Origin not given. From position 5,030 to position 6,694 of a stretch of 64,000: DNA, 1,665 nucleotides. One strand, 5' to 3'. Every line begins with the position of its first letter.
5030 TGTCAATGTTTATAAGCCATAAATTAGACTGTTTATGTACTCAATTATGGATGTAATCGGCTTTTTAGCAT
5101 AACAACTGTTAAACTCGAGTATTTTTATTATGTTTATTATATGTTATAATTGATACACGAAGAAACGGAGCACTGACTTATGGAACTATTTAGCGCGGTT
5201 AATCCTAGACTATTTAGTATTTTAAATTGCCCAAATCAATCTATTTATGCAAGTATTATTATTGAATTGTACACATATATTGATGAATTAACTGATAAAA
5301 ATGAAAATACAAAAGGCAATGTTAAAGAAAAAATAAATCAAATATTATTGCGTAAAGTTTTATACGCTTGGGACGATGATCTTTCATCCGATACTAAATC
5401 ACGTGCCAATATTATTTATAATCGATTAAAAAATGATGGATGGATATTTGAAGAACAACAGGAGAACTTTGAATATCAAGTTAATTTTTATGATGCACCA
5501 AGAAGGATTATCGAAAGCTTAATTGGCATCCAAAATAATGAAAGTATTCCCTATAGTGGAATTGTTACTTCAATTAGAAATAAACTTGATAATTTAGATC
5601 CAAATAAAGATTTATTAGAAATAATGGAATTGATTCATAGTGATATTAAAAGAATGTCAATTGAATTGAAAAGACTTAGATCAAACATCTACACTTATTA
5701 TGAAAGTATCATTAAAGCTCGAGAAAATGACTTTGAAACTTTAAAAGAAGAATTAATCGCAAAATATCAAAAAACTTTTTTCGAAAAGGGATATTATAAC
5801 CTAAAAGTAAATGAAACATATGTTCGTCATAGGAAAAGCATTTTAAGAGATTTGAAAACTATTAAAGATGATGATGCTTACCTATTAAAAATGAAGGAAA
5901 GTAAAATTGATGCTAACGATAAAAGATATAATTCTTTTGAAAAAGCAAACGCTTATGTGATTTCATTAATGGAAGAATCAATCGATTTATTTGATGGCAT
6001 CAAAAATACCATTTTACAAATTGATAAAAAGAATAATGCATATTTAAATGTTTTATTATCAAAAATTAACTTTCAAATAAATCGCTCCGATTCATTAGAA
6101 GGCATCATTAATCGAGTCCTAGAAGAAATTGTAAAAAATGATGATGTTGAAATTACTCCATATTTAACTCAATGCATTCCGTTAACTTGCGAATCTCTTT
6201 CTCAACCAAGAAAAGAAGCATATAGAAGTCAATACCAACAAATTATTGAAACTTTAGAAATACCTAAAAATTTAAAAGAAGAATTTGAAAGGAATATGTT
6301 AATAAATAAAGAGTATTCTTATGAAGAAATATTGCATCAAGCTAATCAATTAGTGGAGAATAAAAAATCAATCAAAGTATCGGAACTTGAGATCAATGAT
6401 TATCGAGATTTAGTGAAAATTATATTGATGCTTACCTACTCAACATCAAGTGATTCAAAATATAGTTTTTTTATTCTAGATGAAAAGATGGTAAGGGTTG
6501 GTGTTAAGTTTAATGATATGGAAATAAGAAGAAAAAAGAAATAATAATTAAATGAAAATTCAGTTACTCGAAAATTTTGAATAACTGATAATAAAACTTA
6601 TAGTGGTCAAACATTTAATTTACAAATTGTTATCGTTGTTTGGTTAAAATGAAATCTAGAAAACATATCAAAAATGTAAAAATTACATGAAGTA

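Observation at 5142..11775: Complete four-gene Wadjet-like (JetABCD) SMC/Toprim system on an AT-rich cassette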

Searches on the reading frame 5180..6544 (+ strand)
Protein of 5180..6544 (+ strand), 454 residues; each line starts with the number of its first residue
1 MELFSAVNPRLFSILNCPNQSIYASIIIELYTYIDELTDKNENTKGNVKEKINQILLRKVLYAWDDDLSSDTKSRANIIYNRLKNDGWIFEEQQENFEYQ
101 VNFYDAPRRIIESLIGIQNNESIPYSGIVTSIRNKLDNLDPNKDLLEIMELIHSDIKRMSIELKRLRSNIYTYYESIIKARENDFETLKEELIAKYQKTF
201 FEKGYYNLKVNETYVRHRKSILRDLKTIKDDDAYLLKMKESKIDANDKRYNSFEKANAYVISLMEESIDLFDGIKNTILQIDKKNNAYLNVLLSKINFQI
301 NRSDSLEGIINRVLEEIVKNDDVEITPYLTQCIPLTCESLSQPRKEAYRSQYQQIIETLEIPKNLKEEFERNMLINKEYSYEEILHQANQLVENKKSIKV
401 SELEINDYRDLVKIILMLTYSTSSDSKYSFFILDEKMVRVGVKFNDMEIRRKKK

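Call 3: search_protein_families(library=pfam, proteins=[window:5180-6544:+], max_evalue=0.01)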
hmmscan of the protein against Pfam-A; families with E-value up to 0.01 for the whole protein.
window:5180-6544:+ (454 aa): 1 family
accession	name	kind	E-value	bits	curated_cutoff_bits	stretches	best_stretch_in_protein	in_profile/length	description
PF18982.5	JetA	-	5.9e-50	170.5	26.2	1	46-452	17-434/434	Wadjet protein JetA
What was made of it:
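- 5180..6544 (+): jetA, kleisin-like subunit, 454 aa. Pfam PF18982 JetA 5.9e-50, 170.5 bits, residues 46-452 on profile 17-434/434 (call 3).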

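Call 4: search_protein_families(library=padloc, proteins=[window:5180-6544:+], max_evalue=0.01)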
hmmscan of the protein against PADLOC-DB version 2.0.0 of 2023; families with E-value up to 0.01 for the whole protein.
window:5180-6544:+ (454 aa): 9 families
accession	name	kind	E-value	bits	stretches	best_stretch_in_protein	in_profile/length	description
PDLC00442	JetA1|JetA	-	1.1e-52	177.5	1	1-452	3-466/467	DUF5716 domain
PDLC00449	JetA1|JetA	-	7.4e-38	128.7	1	1-453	1-461/464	DUF5716 domain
PDLC00466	JetA1|JetA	-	1.6e-24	84.6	1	2-413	2-415/465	DUF5716 domain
PDLC00467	JetA1|JetA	-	1.7e-23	81.2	1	1-453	1-471/474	DUF5716 domain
PDLC00458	JetA1|JetA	-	1.9e-18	64.4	1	1-453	1-469/470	DUF5716 domain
PDLC00451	JetA1|JetA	-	6e-14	49.7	1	152-453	155-455/456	DUF5716 domain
PDLC00456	JetA1|JetA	-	3.3e-13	47.1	1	2-425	10-435/482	DUF5716 domain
PDLC00454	JetA1|JetA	-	7.7e-09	32.9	1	4-350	3-345/468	DUF5716 domain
PDLC00453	JetA1|JetA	-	8e-09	32.7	1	65-306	90-328/504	DUF5716 domain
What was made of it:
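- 5180..6544 (+): PADLOC JetA1 1.1e-52, residues 1-452 on 3-466/467 (call 4).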

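Call 36: search_solved_structures(query=window:5180-6544:+, max_evalue=1)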
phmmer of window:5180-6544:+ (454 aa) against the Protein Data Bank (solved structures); distinct sequences matched with E-value up to 1: 1.
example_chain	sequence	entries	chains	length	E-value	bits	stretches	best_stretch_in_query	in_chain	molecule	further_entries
8qnt_A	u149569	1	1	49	0.14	14.3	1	136-170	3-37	Transposase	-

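Call 51: search_protein_families(library=ncbifam, proteins=[window:5180-6544:+], max_evalue=0.01)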
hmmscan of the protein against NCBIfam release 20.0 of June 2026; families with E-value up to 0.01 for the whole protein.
window:5180-6544:+ (454 aa): 0 families

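Call 59: search_solved_structures(query=A5, max_evalue=1, show_alignments=0)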
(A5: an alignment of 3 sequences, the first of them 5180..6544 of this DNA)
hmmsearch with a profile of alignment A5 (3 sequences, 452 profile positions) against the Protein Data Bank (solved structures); distinct sequences matched with E-value up to 1: 0.
